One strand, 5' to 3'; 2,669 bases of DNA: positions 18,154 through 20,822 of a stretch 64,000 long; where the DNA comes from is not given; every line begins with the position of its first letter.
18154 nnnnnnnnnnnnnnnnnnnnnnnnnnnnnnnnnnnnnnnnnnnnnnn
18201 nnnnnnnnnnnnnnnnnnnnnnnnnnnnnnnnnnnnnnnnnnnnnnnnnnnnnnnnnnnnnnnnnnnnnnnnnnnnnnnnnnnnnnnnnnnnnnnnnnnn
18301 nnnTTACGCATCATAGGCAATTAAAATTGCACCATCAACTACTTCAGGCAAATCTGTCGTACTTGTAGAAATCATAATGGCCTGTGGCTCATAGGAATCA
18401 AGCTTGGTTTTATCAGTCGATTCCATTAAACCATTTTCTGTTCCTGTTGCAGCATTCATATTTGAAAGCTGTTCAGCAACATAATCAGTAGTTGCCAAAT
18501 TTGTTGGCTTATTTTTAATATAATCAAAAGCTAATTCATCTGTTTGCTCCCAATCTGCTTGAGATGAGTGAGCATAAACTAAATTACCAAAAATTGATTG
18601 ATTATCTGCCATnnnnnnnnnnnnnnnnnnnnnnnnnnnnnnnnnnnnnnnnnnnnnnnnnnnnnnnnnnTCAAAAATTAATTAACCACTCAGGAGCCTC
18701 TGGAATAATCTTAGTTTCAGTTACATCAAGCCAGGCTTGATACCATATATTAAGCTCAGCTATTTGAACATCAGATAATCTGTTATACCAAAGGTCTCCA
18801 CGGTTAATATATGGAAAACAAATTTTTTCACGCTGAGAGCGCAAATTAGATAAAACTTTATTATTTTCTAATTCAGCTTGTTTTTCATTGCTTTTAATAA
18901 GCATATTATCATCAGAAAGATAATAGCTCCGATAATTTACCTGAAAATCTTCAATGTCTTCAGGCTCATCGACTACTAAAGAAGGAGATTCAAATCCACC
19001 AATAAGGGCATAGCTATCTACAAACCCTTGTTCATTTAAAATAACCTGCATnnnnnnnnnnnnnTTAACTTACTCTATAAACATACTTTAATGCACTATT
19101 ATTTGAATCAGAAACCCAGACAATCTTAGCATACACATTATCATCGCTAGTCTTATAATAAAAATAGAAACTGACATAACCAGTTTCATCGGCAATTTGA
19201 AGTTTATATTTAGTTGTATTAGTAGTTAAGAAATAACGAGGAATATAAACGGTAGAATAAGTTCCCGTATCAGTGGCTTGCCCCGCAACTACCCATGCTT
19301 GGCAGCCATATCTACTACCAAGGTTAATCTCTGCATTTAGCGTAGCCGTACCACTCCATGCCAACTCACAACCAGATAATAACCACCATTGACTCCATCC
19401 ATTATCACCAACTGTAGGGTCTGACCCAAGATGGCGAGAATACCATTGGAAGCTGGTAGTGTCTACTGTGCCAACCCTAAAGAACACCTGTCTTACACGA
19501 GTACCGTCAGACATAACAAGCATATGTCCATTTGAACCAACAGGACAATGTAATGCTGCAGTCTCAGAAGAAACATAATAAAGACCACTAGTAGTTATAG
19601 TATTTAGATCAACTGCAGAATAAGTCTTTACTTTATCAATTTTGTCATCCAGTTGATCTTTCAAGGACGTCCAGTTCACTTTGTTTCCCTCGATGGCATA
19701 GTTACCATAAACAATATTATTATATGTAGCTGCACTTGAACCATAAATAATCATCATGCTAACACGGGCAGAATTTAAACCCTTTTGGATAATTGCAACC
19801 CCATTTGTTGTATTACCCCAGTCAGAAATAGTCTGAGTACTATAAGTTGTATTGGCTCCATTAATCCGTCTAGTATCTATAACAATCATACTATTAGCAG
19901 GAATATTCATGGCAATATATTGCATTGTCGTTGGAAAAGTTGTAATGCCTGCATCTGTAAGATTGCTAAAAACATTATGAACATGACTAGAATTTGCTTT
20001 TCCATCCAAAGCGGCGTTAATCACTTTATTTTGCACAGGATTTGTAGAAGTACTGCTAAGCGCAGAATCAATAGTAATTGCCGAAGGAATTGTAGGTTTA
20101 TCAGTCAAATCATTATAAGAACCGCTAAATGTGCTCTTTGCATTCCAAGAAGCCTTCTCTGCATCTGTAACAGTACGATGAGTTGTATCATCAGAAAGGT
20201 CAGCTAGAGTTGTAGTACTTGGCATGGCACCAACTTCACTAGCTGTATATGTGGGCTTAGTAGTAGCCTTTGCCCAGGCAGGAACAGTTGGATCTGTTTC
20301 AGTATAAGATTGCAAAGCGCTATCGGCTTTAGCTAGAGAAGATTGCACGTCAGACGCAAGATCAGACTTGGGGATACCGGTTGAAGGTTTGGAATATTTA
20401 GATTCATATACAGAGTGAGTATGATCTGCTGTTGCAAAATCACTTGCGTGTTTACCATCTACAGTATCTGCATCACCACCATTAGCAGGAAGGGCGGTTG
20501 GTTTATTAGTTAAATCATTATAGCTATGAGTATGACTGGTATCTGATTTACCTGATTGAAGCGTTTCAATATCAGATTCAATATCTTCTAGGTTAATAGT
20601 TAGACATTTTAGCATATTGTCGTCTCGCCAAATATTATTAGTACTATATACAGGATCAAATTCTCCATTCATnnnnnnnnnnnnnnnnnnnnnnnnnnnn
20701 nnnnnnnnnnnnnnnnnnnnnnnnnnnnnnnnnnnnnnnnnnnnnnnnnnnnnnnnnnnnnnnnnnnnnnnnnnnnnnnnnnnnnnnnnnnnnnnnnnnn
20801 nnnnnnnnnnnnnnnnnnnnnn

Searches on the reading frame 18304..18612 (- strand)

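Call 12: search_protein_families(library=phrogs, proteins=[window:18304-18612:-], max_evalue=0.001)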
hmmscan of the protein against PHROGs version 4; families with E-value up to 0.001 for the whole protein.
window:18304-18612:- (102 aa): 1 family
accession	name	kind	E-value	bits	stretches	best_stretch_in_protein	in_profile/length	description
phrog_6907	-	unknown function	1.4e-05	26.3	1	37-74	51-88/99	-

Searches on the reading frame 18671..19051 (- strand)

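Call 12: search_protein_families(library=phrogs, proteins=[window:18671-19051:-], max_evalue=0.001)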
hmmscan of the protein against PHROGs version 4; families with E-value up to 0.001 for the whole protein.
window:18671-19051:- (126 aa): 1 family
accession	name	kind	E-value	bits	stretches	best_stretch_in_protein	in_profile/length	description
phrog_300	-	tail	2.2e-05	25.5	1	1-57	1-56/125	tail fiber protein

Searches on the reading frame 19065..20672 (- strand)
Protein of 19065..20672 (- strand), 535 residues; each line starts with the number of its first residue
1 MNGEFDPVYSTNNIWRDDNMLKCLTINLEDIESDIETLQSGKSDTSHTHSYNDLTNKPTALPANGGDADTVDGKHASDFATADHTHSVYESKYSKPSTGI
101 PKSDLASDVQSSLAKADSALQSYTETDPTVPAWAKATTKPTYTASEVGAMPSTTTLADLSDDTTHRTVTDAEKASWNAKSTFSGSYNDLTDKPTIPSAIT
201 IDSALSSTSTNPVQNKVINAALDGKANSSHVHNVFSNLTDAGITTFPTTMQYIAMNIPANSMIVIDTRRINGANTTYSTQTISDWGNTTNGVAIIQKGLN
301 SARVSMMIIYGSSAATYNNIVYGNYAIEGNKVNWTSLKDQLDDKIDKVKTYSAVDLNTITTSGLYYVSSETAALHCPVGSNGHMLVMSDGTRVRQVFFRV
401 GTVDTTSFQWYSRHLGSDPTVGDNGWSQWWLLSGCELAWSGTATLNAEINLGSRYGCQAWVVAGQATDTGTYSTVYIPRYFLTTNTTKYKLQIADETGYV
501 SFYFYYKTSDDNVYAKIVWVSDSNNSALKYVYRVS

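Call 12: search_protein_families(library=phrogs, proteins=[window:19065-20672:-], max_evalue=0.001)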
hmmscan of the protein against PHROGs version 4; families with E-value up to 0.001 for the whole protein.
window:19065-20672:- (535 aa): 2 families
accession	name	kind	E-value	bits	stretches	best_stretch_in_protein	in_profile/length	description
phrog_27373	-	tail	3.9e-05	23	1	85-117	362-394/943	tail protein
phrog_27448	-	unknown function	0.00082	20.2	0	88-115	86-113/195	-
